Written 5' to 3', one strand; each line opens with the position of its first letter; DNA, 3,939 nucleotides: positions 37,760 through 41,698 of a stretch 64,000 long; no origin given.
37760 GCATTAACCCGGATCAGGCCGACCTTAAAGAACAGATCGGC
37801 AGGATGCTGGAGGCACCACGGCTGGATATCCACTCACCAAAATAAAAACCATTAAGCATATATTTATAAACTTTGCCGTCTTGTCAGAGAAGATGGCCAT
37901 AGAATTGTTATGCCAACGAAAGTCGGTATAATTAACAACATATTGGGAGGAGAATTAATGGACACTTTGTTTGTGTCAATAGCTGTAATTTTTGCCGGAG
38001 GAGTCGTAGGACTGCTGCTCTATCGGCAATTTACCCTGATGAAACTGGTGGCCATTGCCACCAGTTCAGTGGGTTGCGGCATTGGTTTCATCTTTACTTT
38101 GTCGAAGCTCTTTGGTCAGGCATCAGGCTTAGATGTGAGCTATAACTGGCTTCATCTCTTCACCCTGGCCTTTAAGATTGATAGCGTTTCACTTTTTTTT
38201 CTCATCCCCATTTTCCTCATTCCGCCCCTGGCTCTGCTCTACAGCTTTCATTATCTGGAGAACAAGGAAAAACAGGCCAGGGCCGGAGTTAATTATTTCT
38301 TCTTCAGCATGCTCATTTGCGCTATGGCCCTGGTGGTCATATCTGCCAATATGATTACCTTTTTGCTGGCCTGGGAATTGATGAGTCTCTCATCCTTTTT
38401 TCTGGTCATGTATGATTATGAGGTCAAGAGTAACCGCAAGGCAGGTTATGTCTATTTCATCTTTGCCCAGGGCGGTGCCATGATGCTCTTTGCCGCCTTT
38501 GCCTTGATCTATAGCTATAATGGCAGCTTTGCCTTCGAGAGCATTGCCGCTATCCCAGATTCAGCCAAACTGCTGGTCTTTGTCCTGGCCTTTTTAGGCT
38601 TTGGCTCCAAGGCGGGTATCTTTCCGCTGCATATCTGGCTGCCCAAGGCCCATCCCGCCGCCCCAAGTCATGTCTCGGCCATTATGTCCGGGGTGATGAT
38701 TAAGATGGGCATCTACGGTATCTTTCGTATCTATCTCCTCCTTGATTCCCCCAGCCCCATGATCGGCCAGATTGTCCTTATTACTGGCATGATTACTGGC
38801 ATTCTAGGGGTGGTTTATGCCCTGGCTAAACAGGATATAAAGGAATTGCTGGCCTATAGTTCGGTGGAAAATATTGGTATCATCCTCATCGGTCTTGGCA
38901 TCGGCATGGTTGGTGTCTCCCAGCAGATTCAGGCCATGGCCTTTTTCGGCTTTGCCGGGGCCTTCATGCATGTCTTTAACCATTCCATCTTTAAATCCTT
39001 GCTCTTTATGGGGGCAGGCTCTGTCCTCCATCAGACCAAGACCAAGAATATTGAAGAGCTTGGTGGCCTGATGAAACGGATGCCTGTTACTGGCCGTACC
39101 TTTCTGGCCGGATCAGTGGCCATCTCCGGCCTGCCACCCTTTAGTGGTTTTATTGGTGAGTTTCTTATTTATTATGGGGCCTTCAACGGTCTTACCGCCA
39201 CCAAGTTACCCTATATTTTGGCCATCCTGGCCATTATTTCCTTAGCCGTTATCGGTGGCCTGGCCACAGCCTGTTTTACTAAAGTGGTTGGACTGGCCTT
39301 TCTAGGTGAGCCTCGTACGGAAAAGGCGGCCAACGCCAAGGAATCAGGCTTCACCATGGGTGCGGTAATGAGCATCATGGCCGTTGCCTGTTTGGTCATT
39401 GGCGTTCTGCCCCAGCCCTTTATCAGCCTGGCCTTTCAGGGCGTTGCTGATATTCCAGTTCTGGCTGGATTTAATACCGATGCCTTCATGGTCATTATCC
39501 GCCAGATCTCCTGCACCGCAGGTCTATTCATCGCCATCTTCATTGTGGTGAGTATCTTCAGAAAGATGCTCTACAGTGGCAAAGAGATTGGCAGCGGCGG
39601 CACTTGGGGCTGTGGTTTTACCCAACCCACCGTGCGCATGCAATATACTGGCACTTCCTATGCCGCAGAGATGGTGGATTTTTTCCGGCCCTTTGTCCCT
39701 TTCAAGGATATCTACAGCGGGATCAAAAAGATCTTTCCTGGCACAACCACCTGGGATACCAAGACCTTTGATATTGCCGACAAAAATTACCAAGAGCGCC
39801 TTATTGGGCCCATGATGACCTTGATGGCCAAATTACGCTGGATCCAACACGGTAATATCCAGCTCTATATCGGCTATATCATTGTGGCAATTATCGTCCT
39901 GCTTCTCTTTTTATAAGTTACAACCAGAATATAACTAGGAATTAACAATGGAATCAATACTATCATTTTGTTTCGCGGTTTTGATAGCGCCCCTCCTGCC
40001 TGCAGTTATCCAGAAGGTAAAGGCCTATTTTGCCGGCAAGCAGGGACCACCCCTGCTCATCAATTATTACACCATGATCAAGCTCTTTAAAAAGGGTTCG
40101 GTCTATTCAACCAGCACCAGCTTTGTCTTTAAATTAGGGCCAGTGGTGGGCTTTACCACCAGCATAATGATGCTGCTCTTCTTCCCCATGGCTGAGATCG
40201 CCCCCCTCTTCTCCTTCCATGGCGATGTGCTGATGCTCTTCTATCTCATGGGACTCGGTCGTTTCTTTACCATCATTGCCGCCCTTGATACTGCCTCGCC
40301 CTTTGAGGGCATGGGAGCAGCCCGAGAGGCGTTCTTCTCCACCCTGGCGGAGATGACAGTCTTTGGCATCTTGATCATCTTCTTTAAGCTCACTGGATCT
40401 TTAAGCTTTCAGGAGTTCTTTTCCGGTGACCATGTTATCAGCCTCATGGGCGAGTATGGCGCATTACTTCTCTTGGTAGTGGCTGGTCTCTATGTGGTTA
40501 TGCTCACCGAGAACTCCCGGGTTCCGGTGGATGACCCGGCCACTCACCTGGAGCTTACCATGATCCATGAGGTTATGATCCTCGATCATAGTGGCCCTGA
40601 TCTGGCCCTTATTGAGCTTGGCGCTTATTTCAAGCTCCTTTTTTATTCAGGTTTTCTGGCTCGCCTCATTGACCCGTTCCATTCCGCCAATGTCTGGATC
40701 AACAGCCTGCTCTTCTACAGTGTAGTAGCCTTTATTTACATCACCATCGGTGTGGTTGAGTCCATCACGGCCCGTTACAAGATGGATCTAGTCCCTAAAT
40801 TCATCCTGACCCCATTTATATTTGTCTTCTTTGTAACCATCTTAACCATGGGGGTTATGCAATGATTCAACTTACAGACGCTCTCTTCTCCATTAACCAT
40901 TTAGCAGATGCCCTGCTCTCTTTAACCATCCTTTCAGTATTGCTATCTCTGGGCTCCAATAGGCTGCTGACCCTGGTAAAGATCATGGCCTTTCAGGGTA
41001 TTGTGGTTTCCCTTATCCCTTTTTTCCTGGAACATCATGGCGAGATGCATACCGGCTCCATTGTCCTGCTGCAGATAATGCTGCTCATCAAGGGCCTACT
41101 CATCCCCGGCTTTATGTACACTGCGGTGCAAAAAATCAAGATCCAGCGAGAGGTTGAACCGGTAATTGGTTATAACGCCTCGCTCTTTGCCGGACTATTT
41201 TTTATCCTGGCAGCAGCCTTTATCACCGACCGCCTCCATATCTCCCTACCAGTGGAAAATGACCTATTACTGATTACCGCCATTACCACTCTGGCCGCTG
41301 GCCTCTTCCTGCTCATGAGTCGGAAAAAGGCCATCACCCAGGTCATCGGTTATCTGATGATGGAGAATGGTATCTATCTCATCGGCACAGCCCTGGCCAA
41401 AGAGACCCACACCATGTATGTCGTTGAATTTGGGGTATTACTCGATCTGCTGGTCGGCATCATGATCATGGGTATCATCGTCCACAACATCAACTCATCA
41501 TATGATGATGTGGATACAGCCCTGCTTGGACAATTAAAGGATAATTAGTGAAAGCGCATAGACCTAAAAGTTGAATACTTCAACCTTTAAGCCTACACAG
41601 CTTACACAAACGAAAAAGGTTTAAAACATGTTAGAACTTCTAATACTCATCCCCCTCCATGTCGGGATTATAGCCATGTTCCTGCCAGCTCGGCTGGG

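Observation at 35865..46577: Ehr-type (hydrogenase-derived, Ni-Fe-less) complex-I-like module co-located with a Cys/His/Cys unknown protein and a beta-carbonic anhydrase: candidate energy-coupled CO2/HCO3- system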

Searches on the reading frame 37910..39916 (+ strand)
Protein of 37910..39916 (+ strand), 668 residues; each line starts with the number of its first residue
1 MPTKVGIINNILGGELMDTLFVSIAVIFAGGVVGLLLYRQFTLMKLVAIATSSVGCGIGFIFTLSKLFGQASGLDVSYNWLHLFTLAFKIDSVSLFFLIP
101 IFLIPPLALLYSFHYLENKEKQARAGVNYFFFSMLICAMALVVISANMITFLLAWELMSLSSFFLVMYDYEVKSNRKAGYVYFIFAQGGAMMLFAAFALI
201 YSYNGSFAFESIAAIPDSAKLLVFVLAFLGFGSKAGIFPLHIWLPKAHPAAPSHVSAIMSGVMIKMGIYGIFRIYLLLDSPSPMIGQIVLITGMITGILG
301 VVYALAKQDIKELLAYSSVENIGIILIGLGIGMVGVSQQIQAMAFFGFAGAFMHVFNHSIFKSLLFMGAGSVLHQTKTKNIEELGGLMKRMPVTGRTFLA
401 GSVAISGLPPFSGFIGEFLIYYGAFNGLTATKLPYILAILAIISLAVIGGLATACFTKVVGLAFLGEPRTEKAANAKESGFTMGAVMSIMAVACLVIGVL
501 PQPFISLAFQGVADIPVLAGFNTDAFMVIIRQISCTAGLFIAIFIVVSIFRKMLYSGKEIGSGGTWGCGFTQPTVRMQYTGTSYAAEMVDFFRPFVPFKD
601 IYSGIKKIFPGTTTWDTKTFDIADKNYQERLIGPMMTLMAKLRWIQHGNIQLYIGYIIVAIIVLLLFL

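Call 3: search_protein_families(library=pfam, proteins=[window:37910-39916:+], max_evalue=0.01)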
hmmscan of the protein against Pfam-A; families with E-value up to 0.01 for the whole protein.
window:37910-39916:+ (668 aa): 2 families
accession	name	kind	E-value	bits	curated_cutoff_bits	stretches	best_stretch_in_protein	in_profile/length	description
PF00361.26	Proton_antipo_M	-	4.4e-59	200.5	21.5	1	145-427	1-278/294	NADH:quinone oxidoreductase/Mrp antiporter, TM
PF00662.26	Proton_antipo_N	-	0.00052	20.3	24.5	1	85-124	10-49/51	NADH-Ubiquinone oxidoreductase (complex I), chain 5 N-terminus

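Call 4: search_protein_families(library=ncbifam, proteins=[window:37910-39916:+], max_evalue=0.01)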
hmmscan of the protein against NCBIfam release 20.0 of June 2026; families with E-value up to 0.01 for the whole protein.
window:37910-39916:+ (668 aa): 72 families (the best 25 are shown)
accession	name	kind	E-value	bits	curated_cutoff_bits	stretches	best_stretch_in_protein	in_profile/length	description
NF005086.0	PRK06521.1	equivalog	4.9e-169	563.9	667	1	17-667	5-666/669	hydrogenase 4 subunit B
NF006418.0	PRK08667.1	equivalog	1e-134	450.5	794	1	19-667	4-639/644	hydrogenase membrane subunit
NF005958.0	PRK08042.1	equivalog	1.5e-82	278.3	727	1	33-606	16-574/608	formate hydrogenlyase subunit 3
NF006419.0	PRK08668.1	equivalog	3.9e-75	253.8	617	1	32-666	13-610/613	NADH dehydrogenase subunit M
NF006240.0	PRK08376.1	subfamily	1.7e-71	241.8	662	1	86-504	84-495/521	putative monovalent cation/H+ antiporter subunit D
NF009310.0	PRK12668.1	equivalog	1e-68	232.6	564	1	66-509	42-442/584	Na(+)/H(+) antiporter subunit D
NF005097.0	PRK06525.1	equivalog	9.2e-68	229.1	430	1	21-505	6-479/480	hydrogenase 4 subunit D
NF009288.0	PRK12648.1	equivalog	1.6e-64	218.5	1104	1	20-512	3-482/954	monovalent cation/H+ antiporter subunit A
NF009287.0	PRK12647.1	equivalog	1.2e-61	209.2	937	1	20-513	3-479/773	putative monovalent cation/H+ antiporter subunit A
TIGR01972.1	NDH_I_M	subfamily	3.4e-60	204.1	263.8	1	30-514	11-481/486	NADH-quinone oxidoreductase subunit M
TIGR00940.1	2a6301s01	subfamily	1.5e-59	202.1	920.45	1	22-530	4-530/793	monovalent cation:proton antiporter subunit A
NF009285.0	PRK12645.1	equivalog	6.3e-59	200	1028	1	60-533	42-525/804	Na+/H+ antiporter subunit A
TIGR01974.1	NDH_I_L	subfamily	1.8e-58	198.9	407.5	1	25-667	8-628/630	NADH-quinone oxidoreductase subunit L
NF005044.0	PRK06458.1-4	equivalog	2.4e-55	188.4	610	1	87-509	69-488/531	hydrogenase 4 subunit F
NF005141.0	PRK06590.1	equivalog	3.9e-55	187.9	556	1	23-666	8-607/615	NADH-quinone oxidoreductase subunit L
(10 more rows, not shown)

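Call 72: search_solved_structures(query=window:37910-39916:+, max_evalue=1e-20, show_alignments=2)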
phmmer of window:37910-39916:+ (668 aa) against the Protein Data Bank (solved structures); distinct sequences matched with E-value up to 1e-20: 65 (the best 60 are shown).
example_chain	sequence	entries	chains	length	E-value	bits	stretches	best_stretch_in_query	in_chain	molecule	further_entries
7z0s_C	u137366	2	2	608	8.1e-72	246.1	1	34-600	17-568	Formate hydrogenlyase subunit 3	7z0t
6cfw_H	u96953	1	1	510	1.7e-58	202.1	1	86-502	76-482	Monovalent cation/H+ antiporter subunit D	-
7qru_A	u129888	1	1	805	1.8e-43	152.5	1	80-503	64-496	Na+/H+ antiporter subunit A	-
6z16_A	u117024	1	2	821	2e-43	152.3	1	79-520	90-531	Multisubunit Na+/H+ antiporter, A subunit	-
6hum_F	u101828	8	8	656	1.7e-37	132.7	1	82-507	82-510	NADH dehydrogenase subunit 5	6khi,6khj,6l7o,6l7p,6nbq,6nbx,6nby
6u8y_X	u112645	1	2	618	8.1e-37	130.5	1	126-520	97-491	NADH dehydrogenase subunit M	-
9ti4_l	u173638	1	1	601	1.4e-36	129.7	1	84-517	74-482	NADH-ubiquinone oxidoreductase chain 5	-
9cwt_l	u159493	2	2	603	1.4e-36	129.7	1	84-517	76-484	NADH-ubiquinone oxidoreductase chain 5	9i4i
5xtc_l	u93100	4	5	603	3e-36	128.6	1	84-517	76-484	NADH-ubiquinone oxidoreductase chain 5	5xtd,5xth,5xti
8e9g_L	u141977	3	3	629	1.9e-33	119.3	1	24-498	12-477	NADH-quinone oxidoreductase, L subunit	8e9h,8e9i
5cod_L1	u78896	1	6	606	2.3e-33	119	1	77-482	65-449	NADH-ubiquinone oxidoreductase chain 5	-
5lc5_L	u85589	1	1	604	2.8e-33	118.8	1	77-482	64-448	NADH-ubiquinone oxidoreductase chain 5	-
9w2u_L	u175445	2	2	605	2.9e-33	118.8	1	77-482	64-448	NADH-ubiquinone oxidoreductase chain 5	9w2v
5ldw_L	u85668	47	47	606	3.3e-33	118.6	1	77-482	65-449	NADH-ubiquinone oxidoreductase chain 5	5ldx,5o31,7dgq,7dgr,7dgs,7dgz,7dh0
6q9b_D5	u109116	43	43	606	2.5e-32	115.6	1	75-490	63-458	NADH-ubiquinone oxidoreductase chain 5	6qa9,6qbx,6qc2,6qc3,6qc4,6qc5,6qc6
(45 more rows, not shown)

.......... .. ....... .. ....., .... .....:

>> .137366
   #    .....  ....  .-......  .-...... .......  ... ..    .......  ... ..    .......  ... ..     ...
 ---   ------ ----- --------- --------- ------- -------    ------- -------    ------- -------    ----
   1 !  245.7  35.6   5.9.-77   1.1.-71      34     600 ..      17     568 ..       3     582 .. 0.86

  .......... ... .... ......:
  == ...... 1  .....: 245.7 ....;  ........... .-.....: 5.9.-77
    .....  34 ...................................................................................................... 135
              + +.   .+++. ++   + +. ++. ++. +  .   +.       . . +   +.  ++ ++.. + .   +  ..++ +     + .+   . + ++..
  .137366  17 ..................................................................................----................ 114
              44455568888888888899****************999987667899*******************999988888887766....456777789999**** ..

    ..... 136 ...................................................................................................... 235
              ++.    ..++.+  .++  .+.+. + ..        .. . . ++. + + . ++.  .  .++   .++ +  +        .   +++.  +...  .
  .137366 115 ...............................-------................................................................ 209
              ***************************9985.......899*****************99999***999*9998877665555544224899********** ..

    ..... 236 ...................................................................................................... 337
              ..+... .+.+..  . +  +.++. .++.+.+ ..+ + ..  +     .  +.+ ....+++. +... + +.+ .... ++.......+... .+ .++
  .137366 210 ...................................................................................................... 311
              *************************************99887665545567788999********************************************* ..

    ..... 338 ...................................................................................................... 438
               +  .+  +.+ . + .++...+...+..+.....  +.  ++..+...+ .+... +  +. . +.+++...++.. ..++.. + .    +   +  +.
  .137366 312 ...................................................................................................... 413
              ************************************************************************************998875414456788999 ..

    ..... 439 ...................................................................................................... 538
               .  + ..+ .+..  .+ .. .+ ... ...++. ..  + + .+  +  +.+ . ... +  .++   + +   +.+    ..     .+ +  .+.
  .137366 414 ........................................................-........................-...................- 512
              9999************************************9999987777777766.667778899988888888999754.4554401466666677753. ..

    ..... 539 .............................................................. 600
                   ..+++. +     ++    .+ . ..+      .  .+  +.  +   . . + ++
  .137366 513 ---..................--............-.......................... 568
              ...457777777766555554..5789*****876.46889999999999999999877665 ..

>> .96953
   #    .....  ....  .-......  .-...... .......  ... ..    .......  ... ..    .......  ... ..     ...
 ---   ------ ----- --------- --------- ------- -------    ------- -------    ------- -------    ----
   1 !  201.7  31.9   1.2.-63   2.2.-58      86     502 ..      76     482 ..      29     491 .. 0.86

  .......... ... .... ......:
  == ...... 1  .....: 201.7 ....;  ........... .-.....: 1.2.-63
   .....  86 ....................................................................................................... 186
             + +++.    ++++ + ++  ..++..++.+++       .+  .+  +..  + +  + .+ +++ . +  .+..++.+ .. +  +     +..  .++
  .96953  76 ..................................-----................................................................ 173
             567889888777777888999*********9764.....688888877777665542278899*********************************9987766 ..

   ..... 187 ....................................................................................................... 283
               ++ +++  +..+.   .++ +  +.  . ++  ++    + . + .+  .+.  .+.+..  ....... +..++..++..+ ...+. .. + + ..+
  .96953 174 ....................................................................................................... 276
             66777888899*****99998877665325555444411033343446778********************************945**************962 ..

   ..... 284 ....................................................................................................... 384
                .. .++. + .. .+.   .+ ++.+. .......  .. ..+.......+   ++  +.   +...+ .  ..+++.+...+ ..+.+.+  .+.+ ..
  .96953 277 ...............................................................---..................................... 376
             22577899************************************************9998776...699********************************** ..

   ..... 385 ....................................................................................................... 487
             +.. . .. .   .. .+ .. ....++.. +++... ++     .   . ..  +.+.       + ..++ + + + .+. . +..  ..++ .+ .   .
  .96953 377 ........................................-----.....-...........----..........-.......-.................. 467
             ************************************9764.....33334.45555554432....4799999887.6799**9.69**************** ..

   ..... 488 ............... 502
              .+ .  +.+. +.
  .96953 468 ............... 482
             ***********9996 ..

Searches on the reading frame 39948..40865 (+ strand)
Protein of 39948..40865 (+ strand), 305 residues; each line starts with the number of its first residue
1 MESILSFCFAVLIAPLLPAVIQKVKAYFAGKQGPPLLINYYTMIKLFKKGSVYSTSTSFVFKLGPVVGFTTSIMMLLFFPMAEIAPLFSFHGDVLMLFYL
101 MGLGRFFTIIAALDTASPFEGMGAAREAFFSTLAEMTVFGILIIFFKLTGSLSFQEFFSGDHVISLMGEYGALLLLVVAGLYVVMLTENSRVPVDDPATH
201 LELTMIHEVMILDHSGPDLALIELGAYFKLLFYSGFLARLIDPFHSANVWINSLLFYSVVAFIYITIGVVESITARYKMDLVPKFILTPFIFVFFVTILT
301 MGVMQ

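Call 3: search_protein_families(library=pfam, proteins=[window:39948-40865:+], max_evalue=0.01)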
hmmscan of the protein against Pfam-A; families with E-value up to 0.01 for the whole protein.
window:39948-40865:+ (305 aa): 1 family
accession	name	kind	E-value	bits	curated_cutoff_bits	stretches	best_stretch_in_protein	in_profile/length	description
PF00146.26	NADHdh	-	8e-29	101.4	27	1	6-300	6-296/298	NADH dehydrogenase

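Call 4: search_protein_families(library=ncbifam, proteins=[window:39948-40865:+], max_evalue=0.01)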
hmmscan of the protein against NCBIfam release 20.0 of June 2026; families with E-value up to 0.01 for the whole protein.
window:39948-40865:+ (305 aa): 3 families
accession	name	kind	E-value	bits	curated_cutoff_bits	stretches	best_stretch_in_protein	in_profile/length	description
NF004745.0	PRK06076.1-6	equivalog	7.2e-08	32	450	1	39-285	61-313/341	NADH-quinone oxidoreductase subunit NuoH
NF004741.0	PRK06076.1-2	equivalog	2e-07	30.6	305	1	43-300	73-328/337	NADH-quinone oxidoreductase subunit NuoH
NF004740.0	PRK06076.1-1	equivalog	5.9e-05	22.7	399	1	41-286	62-301/325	NADH-quinone oxidoreductase subunit NuoH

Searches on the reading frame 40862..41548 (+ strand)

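Call 3: search_protein_families(library=pfam, proteins=[window:40862-41548:+], max_evalue=0.01)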
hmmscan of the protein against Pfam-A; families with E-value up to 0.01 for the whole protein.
window:40862-41548:+ (228 aa): 1 family
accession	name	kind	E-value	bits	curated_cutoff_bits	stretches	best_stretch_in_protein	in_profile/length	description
PF00420.29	Oxidored_q2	-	0.00052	20.1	26.1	1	136-206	2-61/95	NADH-ubiquinone/plastoquinone oxidoreductase chain 4L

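Call 4: search_protein_families(library=ncbifam, proteins=[window:40862-41548:+], max_evalue=0.01)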
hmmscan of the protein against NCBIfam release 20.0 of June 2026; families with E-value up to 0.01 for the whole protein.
window:40862-41548:+ (228 aa): 1 family
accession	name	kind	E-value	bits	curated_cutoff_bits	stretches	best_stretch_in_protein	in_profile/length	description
NF008556.0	PRK11492.1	equivalog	2.5e-24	86.4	136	1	14-226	6-215/216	hydrogenase 4 membrane subunit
